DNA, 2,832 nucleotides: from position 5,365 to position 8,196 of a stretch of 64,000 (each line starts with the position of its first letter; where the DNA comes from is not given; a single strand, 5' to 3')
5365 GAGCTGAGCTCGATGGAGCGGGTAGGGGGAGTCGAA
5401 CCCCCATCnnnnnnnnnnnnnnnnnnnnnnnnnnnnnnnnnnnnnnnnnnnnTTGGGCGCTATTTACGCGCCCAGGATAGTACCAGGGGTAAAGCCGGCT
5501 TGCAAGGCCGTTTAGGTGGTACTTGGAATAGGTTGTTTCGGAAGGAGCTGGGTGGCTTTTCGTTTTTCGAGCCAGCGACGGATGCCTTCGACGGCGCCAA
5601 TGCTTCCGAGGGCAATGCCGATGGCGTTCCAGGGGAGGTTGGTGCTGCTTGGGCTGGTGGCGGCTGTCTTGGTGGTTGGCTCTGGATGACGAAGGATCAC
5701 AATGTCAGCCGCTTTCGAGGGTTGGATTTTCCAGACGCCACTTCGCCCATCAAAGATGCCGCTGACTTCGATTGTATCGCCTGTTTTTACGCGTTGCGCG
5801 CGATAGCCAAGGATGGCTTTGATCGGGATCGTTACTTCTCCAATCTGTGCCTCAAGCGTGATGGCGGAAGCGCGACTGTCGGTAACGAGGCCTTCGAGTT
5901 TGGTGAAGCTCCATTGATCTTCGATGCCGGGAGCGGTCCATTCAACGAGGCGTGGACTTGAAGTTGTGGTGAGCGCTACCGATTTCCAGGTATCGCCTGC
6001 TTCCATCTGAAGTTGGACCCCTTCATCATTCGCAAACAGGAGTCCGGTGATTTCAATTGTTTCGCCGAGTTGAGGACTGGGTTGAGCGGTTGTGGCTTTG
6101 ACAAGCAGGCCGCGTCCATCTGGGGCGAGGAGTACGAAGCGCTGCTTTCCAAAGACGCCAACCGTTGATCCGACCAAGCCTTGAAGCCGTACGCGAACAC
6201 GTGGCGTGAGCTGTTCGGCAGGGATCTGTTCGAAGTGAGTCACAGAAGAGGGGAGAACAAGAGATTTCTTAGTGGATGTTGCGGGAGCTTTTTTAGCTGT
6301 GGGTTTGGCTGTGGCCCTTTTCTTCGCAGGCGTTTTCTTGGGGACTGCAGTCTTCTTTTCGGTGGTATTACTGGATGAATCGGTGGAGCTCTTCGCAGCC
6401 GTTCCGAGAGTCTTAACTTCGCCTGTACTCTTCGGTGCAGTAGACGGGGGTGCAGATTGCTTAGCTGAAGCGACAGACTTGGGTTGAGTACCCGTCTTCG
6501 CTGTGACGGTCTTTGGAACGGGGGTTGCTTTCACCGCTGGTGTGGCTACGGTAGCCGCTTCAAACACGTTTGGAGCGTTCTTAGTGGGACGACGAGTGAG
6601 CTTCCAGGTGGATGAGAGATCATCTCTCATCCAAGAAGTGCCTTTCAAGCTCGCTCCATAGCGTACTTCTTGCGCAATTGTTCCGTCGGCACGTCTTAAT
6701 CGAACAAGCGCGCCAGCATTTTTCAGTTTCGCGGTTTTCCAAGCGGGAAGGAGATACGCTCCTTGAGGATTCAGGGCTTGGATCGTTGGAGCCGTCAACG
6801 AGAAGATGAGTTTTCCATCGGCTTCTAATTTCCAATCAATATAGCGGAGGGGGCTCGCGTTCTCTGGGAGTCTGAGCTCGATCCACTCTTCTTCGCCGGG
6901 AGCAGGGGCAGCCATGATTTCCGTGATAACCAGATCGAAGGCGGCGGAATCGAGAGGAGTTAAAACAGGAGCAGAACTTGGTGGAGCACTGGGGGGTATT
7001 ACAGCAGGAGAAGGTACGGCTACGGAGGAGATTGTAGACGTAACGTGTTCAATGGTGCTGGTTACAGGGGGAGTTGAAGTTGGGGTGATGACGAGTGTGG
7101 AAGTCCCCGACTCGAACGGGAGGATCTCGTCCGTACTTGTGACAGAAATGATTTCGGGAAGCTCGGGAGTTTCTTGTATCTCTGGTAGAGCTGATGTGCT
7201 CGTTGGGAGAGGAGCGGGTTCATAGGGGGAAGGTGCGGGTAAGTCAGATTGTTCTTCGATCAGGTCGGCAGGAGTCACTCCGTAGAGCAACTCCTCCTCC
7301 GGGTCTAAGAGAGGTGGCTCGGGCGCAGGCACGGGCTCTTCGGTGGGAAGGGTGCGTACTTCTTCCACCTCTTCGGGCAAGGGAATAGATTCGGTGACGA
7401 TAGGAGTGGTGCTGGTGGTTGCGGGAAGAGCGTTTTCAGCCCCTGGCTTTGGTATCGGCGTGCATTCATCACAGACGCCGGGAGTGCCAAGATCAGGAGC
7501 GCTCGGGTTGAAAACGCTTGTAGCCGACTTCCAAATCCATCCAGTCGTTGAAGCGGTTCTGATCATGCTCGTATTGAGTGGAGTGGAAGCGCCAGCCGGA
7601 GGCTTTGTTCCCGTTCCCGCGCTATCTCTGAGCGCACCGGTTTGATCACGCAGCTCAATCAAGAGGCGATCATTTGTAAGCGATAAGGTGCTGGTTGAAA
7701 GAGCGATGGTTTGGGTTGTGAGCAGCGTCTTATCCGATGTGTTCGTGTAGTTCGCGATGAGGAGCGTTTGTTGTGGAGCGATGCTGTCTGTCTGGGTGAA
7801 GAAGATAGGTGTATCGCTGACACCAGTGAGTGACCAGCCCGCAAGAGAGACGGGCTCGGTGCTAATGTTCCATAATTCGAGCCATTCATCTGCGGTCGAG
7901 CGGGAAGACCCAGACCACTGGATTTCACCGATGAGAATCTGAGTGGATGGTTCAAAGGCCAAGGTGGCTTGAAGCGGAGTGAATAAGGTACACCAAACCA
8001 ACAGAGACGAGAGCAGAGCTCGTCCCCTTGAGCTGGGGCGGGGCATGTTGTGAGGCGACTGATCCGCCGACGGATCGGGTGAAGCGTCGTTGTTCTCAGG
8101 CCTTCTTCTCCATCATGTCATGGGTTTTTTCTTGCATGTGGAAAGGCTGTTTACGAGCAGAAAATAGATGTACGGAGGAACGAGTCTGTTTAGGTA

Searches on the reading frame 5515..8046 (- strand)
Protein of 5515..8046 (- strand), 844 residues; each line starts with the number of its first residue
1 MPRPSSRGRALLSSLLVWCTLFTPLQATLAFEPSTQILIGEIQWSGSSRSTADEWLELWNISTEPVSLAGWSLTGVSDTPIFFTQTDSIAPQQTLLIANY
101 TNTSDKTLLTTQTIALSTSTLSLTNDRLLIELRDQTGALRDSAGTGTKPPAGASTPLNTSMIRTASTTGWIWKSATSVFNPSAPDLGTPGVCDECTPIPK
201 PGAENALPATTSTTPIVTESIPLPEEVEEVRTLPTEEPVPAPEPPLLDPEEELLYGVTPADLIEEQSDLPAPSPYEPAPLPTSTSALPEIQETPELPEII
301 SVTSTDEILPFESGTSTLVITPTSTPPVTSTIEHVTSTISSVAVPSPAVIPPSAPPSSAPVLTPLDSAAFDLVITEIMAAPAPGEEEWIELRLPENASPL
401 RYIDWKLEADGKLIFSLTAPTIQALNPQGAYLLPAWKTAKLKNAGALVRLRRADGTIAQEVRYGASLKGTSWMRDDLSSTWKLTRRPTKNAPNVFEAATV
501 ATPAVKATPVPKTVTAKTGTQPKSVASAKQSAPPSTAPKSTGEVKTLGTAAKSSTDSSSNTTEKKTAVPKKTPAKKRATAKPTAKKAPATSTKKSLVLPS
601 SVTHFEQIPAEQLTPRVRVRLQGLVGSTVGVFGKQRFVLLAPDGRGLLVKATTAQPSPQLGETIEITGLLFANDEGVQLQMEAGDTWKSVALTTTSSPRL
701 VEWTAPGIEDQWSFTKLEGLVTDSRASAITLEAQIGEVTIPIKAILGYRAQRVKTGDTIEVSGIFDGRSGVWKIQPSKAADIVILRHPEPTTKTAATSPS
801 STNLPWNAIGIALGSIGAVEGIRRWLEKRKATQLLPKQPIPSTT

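Call 65: search_protein_families(library=pfam, max_evalue=0.001, proteins=[window:5515-8046:-])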
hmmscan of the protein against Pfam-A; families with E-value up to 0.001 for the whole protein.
window:5515-8046:- (844 aa): 1 family
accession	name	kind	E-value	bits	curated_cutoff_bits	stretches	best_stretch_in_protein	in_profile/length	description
PF00932.25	LTD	-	5e-17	62.7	34.3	1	34-145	5-107/109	Lamin Tail Domain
